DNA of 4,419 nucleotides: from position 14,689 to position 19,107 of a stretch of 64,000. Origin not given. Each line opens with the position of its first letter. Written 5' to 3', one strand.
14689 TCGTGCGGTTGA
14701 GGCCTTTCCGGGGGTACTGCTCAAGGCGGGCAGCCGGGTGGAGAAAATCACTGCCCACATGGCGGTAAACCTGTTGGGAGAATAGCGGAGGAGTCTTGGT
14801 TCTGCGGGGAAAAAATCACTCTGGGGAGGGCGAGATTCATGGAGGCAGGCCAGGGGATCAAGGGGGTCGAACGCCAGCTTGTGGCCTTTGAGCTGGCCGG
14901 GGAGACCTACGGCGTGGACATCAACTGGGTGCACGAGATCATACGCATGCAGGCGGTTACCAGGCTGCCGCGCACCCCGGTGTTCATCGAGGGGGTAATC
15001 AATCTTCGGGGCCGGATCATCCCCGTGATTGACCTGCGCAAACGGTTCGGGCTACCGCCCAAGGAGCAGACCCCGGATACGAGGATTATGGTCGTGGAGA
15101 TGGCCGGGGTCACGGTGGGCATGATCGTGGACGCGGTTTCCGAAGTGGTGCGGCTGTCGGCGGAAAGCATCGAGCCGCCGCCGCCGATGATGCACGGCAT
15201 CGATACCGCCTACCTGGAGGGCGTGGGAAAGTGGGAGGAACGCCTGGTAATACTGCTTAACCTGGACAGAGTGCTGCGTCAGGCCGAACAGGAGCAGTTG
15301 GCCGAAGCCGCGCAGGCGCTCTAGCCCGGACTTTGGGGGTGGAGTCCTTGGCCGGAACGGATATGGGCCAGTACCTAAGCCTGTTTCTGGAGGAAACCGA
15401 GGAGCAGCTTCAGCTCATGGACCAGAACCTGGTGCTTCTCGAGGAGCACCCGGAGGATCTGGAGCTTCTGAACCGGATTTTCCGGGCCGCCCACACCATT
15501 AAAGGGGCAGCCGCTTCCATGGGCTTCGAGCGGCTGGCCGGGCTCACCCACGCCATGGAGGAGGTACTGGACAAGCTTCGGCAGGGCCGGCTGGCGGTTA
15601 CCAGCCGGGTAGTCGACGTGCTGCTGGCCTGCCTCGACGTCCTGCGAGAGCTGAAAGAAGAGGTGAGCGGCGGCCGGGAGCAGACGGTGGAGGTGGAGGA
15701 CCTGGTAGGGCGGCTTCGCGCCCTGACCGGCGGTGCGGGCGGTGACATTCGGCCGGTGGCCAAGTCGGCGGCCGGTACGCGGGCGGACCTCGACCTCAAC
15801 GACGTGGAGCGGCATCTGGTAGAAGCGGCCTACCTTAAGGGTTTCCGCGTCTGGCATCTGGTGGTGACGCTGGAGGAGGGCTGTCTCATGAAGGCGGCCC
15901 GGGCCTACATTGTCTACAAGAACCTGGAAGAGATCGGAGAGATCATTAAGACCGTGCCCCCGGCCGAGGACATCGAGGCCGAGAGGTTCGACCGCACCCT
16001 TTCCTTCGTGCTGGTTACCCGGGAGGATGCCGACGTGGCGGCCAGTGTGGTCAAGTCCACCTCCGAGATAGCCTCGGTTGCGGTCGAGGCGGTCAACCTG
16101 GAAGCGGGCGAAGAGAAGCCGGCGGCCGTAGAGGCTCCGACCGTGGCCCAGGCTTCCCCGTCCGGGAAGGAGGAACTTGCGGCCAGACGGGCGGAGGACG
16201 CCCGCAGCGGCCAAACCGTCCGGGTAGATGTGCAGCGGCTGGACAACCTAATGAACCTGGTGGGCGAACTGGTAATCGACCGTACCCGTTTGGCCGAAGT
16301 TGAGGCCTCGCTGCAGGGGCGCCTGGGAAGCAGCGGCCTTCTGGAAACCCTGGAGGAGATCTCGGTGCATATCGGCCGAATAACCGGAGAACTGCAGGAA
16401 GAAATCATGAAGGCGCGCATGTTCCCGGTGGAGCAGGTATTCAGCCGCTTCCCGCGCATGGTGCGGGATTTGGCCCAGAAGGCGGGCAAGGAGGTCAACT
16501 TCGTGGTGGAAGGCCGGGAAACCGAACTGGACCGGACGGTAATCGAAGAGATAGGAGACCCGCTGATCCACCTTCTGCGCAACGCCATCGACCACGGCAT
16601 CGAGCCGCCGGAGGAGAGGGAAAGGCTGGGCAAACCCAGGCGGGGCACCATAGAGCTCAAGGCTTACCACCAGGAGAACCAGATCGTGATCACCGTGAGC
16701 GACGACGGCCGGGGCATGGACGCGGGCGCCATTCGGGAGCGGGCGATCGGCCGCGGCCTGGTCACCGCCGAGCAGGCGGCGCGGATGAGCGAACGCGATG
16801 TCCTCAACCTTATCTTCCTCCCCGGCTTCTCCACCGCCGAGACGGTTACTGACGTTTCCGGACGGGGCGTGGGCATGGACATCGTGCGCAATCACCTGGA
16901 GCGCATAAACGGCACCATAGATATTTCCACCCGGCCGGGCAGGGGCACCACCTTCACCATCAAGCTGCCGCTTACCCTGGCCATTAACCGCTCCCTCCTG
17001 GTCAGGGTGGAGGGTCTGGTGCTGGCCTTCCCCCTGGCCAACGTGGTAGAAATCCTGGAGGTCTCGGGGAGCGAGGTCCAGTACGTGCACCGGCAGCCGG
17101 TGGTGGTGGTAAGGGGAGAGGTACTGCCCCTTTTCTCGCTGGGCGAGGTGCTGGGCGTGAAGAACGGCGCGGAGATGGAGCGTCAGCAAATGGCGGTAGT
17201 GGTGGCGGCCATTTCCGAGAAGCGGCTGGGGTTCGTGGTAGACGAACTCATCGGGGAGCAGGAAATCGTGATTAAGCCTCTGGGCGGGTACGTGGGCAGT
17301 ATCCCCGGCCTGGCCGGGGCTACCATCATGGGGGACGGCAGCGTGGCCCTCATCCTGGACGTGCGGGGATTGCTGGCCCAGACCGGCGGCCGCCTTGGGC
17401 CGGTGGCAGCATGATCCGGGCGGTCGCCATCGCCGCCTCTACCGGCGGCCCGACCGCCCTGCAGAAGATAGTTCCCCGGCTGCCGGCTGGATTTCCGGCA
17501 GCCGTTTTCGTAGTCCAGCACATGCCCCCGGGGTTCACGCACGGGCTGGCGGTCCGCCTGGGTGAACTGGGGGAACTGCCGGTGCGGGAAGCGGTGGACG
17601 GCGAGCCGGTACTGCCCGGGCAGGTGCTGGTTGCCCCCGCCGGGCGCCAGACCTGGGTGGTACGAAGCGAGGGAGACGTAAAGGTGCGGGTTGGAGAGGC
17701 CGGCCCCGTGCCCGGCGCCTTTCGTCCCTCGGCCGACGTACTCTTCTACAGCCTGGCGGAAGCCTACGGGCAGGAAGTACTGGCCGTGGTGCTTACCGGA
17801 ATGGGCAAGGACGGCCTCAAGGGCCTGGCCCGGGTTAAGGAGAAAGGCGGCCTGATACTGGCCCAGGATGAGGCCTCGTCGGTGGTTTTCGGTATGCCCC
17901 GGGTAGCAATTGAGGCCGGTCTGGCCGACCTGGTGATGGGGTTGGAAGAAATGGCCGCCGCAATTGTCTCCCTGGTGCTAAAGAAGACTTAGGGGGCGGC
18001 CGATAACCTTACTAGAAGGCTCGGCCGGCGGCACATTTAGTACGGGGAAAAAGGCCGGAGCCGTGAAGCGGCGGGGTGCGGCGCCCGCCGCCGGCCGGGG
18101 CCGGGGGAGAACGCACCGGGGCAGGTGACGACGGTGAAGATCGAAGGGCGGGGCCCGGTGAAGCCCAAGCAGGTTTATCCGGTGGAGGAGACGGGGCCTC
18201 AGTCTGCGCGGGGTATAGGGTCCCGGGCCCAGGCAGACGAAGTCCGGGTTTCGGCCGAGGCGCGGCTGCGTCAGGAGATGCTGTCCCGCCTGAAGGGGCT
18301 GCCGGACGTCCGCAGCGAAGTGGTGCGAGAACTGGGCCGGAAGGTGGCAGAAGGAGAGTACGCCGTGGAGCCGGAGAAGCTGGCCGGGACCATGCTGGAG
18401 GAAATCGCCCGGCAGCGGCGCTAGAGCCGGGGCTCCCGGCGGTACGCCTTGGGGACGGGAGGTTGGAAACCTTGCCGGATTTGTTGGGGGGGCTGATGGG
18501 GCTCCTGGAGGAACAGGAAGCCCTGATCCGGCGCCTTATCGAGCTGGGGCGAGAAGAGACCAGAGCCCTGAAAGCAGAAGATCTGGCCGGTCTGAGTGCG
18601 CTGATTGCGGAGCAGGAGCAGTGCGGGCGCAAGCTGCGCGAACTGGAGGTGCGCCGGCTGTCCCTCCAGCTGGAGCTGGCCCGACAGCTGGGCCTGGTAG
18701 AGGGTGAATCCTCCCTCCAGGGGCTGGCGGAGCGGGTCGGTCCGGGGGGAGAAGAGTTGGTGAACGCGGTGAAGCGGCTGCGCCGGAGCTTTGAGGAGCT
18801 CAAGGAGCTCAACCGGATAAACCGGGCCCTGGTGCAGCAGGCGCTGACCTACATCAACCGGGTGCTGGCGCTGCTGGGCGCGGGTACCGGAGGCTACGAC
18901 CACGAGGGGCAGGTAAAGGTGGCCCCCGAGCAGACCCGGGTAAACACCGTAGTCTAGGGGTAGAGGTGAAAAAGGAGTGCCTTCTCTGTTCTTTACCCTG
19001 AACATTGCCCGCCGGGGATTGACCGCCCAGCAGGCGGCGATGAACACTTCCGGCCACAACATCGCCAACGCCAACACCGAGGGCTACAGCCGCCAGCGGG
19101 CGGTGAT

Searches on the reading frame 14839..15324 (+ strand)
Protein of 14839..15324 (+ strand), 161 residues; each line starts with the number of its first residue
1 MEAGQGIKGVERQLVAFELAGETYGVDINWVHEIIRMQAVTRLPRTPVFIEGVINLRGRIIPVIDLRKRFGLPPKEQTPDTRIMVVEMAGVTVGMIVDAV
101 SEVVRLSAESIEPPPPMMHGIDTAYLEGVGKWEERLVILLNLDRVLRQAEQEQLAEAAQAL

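Call 6: search_protein_families(library=pfam, proteins=[window:14839-15324:+])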
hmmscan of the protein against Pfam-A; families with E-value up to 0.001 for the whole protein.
window:14839-15324:+ (161 aa): 1 family
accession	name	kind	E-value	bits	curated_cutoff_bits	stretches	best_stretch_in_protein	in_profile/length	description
PF01584.24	CheW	-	5.4e-43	146.4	23.5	1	13-149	1-137/138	CheW-like domain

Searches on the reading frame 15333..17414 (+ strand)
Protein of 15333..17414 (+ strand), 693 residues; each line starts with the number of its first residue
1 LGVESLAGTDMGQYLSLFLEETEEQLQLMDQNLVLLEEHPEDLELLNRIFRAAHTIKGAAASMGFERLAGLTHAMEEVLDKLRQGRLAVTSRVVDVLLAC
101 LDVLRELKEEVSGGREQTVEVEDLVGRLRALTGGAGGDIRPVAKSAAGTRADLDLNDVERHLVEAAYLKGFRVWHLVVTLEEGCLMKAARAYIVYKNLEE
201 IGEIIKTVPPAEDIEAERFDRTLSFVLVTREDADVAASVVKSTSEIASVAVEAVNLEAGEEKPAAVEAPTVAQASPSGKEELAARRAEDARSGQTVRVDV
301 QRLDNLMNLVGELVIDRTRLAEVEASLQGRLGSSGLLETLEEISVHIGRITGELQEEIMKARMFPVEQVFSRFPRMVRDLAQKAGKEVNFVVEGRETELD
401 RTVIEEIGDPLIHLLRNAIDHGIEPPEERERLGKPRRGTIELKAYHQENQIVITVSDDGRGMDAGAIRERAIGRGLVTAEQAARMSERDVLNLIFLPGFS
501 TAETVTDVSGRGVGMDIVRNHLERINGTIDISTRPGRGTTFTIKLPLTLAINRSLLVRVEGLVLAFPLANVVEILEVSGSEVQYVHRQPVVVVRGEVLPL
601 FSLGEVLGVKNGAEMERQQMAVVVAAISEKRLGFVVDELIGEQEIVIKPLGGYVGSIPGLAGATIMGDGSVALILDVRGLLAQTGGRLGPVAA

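Call 6: search_protein_families(library=pfam, proteins=[window:15333-17414:+])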
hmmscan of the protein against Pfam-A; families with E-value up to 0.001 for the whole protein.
window:15333-17414:+ (693 aa): 5 families
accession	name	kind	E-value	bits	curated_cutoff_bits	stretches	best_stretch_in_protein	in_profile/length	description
PF01584.24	CheW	-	1.3e-27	96.6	23.5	1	555-683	3-136/138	CheW-like domain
PF07194.16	P2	-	1.3e-26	92.9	23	1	173-252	1-80/81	P2 response regulator binding domain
PF02518.31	HATPase_c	-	2e-20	73.7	26.4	1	410-548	5-110/111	Histidine kinase-, DNA gyrase B-, and HSP90-like ATPase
PF02895.20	H-kinase_dim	-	4.5e-20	72.3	23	1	294-360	2-67/68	Signal transducing histidine kinase, homodimeric domain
PF01627.28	Hpt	-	5e-20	72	24.6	1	13-106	1-83/84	Hpt domain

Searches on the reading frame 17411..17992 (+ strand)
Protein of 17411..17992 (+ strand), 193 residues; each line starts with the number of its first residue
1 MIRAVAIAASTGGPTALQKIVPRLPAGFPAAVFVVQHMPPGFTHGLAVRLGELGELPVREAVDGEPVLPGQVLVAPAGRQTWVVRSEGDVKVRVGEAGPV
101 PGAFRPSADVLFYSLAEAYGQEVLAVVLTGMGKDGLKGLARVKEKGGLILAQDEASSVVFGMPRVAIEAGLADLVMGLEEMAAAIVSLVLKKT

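Call 6: search_protein_families(library=pfam, proteins=[window:17411-17992:+])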
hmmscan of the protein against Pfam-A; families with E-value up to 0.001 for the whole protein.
window:17411-17992:+ (193 aa): 1 family
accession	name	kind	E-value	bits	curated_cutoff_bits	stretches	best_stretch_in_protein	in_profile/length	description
PF01339.22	CheB_methylest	-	1e-62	211.4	24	1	5-185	1-174/174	CheB methylesterase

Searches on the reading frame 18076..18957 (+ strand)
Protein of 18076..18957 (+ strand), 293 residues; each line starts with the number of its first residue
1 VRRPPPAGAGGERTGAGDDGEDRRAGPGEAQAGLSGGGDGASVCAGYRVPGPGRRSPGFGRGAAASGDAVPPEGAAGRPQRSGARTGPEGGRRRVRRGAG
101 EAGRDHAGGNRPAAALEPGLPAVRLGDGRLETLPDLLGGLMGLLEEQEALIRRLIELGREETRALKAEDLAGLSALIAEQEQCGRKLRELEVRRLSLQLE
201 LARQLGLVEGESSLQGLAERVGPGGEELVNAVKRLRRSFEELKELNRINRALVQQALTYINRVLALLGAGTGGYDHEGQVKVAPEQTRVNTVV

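Call 6: search_protein_families(library=pfam, proteins=[window:18076-18957:+])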
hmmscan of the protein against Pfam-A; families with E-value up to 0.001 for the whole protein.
window:18076-18957:+ (293 aa): 1 family
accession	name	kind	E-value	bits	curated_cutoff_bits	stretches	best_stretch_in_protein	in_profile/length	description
PF05130.17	FlgN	-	1.8e-24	87.3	30.5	1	140-280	6-145/147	FlgN protein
